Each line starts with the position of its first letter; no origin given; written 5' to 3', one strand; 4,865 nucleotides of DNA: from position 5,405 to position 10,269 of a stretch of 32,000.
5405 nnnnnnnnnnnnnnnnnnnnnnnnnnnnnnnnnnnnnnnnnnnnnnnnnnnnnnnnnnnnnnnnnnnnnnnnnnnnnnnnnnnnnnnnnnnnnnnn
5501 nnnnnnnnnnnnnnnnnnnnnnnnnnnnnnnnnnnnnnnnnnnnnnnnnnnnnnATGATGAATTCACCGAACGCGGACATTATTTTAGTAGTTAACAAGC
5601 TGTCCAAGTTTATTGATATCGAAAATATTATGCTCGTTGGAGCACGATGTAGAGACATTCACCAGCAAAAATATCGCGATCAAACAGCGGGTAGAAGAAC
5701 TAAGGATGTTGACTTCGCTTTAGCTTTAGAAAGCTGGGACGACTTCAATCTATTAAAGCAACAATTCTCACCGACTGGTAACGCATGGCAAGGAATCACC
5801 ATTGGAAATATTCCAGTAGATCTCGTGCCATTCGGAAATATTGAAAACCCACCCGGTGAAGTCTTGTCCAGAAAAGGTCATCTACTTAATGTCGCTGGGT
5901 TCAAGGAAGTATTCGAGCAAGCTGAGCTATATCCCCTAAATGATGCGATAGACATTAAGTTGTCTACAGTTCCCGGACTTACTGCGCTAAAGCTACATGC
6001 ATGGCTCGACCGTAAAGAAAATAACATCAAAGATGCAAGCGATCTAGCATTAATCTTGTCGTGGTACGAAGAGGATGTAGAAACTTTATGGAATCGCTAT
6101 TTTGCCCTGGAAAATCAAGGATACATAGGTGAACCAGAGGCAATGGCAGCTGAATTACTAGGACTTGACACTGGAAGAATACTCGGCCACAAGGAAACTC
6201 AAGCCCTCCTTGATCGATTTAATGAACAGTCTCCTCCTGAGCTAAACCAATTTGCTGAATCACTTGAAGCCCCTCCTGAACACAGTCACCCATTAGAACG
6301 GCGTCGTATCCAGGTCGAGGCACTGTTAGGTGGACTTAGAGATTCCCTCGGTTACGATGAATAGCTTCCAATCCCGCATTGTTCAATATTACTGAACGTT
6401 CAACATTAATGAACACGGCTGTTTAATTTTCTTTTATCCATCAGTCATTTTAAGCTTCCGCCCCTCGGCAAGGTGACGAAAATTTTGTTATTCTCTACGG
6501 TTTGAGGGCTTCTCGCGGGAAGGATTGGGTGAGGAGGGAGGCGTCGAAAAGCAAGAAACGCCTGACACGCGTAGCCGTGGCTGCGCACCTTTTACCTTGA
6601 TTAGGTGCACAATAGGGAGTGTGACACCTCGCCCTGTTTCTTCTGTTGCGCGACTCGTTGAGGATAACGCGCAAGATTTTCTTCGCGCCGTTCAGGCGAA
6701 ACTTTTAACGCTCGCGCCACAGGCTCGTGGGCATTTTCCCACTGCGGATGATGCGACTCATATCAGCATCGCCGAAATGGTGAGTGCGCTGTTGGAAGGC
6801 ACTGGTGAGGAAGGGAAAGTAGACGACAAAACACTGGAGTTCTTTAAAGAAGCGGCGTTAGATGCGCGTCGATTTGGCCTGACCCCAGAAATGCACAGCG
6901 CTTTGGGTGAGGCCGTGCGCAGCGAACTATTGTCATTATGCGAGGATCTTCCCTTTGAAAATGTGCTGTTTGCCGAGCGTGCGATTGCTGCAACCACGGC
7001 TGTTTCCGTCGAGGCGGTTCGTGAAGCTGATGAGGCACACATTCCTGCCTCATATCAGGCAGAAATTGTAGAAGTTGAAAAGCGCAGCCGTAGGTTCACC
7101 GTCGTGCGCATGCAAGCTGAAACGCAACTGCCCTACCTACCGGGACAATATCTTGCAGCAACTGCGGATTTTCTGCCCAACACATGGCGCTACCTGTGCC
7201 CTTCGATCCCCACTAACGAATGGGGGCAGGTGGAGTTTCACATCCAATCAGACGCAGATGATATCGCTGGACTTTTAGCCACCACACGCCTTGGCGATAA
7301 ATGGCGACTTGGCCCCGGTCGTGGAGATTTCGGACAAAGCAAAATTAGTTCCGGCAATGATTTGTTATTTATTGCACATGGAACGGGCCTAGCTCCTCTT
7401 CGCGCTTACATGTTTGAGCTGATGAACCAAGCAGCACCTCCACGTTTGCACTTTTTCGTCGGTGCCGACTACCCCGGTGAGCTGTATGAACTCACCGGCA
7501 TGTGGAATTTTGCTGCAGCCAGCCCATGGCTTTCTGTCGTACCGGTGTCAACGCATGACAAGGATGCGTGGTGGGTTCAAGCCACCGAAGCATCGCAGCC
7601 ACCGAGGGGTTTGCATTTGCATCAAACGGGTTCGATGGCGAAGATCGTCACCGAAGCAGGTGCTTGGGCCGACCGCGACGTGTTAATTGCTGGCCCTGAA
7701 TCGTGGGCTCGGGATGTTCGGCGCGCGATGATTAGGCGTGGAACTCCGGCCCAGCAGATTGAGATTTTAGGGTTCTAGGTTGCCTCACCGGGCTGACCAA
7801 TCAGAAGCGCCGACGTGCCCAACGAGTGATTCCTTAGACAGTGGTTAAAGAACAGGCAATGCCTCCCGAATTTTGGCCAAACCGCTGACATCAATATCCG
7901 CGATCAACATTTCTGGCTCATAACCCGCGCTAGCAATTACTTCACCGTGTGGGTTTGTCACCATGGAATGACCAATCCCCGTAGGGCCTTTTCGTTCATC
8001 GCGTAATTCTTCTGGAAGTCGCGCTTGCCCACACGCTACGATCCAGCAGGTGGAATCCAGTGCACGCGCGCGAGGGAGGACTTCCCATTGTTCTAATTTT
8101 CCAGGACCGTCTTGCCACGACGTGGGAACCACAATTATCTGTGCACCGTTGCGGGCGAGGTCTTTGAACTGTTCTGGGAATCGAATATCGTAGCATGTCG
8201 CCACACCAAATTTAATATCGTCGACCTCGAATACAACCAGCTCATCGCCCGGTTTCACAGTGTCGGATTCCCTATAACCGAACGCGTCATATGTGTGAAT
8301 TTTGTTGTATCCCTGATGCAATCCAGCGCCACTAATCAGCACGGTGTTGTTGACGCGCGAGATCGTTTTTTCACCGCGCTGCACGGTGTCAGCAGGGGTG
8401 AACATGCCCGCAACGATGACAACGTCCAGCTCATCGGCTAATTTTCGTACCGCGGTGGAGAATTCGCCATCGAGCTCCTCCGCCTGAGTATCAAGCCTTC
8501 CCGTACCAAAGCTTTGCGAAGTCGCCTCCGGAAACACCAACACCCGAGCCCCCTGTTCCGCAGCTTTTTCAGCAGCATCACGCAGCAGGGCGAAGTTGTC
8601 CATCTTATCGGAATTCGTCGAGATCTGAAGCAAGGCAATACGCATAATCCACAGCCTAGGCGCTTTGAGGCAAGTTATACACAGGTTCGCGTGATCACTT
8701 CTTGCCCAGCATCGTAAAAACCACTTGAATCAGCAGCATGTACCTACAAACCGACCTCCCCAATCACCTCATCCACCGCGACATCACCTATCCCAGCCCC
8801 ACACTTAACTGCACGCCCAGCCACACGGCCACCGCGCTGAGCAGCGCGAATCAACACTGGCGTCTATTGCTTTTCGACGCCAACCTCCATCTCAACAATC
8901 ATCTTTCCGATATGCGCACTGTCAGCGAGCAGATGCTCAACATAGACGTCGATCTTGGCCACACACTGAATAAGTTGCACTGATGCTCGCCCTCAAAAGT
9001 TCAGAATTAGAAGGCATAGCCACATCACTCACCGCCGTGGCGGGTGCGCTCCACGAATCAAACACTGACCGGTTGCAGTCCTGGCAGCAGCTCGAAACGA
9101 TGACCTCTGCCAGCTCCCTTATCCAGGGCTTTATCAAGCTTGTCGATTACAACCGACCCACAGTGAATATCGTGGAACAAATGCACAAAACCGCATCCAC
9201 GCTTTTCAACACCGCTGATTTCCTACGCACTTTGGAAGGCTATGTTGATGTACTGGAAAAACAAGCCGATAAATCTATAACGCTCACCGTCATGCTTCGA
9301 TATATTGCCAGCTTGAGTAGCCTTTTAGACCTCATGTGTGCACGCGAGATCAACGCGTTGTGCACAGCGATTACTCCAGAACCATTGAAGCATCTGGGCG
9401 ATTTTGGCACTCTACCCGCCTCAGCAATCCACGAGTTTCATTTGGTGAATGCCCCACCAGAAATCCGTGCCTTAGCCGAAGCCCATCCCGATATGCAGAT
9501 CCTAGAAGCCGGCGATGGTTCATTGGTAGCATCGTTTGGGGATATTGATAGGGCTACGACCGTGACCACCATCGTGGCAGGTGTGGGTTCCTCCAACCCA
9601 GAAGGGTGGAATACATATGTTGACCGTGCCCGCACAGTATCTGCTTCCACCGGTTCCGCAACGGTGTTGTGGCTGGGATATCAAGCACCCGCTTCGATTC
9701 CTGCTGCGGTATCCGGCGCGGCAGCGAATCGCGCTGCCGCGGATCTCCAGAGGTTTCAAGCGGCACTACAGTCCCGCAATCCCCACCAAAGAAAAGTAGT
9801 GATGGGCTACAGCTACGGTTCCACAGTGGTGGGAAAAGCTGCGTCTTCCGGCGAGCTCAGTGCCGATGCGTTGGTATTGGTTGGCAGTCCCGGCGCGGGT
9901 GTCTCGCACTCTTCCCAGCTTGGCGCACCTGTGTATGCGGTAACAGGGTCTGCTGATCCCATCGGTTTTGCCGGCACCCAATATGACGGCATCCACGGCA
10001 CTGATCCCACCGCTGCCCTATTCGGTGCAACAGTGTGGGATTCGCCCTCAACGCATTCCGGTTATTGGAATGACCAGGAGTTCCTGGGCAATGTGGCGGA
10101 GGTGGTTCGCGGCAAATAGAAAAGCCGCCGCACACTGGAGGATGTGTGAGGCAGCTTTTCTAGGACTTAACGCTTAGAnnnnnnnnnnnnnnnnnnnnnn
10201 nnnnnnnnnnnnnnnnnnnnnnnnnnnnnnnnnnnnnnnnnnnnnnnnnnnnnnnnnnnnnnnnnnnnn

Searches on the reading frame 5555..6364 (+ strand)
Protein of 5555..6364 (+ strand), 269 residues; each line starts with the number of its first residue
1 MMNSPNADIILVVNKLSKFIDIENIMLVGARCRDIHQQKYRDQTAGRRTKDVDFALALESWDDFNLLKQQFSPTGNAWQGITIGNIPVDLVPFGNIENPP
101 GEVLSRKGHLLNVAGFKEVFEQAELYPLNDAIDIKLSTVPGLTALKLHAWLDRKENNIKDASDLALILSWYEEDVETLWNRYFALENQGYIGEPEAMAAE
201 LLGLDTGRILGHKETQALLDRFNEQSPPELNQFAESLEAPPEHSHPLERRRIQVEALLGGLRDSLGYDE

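Call 28: search_protein_families(library=pfam, proteins=[window:5555-6364:+])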
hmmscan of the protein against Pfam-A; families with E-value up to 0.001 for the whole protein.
window:5555-6364:+ (269 aa): 1 family
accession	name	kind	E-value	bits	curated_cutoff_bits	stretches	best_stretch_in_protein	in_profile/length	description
PF08843.17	AbiEii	-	1.7e-06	28.6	22.5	1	127-228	119-229/238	Nucleotidyl transferase AbiEii toxin, Type IV TA system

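Call 54: search_protein_families(library=padloc, proteins=[window:5555-6364:+], max_evalue=0.001)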
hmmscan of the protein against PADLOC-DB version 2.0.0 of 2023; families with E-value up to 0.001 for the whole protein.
window:5555-6364:+ (269 aa): 1 family
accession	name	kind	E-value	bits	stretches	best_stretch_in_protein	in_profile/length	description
PDLC04516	PDC-M21B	-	9.9e-06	23.4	1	47-168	49-166/234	-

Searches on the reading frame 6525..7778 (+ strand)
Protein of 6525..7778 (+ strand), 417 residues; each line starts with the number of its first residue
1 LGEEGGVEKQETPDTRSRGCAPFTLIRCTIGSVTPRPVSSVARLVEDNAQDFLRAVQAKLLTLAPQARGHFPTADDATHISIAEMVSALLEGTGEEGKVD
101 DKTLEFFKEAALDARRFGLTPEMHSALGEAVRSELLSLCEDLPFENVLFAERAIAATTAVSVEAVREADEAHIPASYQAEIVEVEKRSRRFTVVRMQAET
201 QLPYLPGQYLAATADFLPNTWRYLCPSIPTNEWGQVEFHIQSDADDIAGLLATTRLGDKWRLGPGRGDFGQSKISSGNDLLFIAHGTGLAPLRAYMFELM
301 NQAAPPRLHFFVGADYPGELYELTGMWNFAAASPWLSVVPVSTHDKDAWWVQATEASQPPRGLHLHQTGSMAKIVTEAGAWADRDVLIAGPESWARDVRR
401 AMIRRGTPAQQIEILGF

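Call 28: search_protein_families(library=pfam, proteins=[window:6525-7778:+])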
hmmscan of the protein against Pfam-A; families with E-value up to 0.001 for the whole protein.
window:6525-7778:+ (417 aa): 2 families
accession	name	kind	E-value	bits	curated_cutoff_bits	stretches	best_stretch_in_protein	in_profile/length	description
PF00175.26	NAD_binding_1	-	0.00013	23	22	0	282-350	1-71/109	Oxidoreductase NAD-binding domain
PF00970.30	FAD_binding_6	-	0.00091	20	21.1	0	183-260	9-88/99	Oxidoreductase FAD-binding domain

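Call 54: search_protein_families(library=padloc, proteins=[window:6525-7778:+], max_evalue=0.001)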
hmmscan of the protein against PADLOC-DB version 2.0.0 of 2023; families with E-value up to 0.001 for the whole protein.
window:6525-7778:+ (417 aa): 0 families

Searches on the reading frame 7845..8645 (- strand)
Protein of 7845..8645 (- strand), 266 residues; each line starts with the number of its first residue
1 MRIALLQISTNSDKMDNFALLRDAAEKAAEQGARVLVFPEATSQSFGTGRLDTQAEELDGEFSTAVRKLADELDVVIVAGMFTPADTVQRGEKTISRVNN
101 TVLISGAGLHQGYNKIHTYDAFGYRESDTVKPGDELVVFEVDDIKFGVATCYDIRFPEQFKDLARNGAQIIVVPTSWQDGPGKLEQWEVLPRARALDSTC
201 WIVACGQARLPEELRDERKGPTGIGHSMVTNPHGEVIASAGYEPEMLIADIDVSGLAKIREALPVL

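Call 28: search_protein_families(library=pfam, proteins=[window:7845-8645:-])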
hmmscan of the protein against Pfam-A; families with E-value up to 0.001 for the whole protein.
window:7845-8645:- (266 aa): 1 family
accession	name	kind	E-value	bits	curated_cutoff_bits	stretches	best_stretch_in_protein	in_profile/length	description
PF00795.27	CN_hydrolase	-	1e-47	163.1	23.2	1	2-260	1-255/256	Carbon-nitrogen hydrolase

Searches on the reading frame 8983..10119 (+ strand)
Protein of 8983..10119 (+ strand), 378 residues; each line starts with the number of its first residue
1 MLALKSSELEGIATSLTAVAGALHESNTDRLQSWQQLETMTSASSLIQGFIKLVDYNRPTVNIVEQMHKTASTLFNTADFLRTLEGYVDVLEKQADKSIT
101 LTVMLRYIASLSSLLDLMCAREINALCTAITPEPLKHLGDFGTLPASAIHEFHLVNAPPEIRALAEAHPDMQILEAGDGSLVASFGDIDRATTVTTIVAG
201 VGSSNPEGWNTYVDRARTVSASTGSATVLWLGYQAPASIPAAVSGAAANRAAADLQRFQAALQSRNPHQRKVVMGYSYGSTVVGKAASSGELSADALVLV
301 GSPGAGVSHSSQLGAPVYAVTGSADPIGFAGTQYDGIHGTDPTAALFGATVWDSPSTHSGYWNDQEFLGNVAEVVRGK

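Call 28: search_protein_families(library=pfam, proteins=[window:8983-10119:+])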
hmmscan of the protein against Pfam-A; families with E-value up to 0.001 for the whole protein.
window:8983-10119:+ (378 aa): 2 families
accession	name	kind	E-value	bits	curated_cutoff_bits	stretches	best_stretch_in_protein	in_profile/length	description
PF06259.18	Abhydrolase_8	-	4.5e-22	79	20.5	1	179-327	6-170/178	Alpha/beta hydrolase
PF00561.26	Abhydrolase_1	-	0.00011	22.4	25.8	1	190-303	27-105/245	alpha/beta hydrolase fold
